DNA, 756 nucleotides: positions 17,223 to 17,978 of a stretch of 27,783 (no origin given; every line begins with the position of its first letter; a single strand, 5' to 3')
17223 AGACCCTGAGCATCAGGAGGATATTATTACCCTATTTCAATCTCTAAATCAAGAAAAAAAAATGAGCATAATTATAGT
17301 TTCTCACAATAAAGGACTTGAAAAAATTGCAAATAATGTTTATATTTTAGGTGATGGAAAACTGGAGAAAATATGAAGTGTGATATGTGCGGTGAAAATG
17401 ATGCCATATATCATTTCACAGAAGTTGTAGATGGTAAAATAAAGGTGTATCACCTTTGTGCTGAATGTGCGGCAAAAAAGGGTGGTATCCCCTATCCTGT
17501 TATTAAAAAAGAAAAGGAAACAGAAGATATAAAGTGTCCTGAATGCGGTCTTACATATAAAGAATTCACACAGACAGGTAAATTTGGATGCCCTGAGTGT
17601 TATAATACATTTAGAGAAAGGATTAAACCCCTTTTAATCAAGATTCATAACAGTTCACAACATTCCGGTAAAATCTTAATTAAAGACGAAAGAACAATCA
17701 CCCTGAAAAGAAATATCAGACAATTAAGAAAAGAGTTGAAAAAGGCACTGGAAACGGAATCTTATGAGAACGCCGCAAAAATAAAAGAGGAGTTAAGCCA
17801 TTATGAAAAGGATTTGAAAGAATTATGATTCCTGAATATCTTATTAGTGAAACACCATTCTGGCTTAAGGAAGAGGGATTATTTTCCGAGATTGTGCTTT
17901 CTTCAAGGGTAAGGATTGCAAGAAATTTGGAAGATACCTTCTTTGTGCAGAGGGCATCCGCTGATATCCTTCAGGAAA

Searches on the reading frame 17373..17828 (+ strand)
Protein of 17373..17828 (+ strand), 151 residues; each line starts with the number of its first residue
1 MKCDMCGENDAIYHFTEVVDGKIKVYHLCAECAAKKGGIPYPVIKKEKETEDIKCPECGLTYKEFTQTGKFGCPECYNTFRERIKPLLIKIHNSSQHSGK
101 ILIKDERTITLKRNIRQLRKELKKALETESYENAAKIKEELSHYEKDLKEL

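Call 12: search_protein_families(library=pfam, proteins=[window:17373-17828:+], max_evalue=0.001)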
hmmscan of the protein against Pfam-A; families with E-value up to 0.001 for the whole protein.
window:17373-17828:+ (151 aa): 1 family
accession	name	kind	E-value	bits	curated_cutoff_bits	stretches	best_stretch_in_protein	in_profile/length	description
PF02151.25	UVR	-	0.00046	20.3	21.5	1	112-146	1-35/36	UvrB/uvrC motif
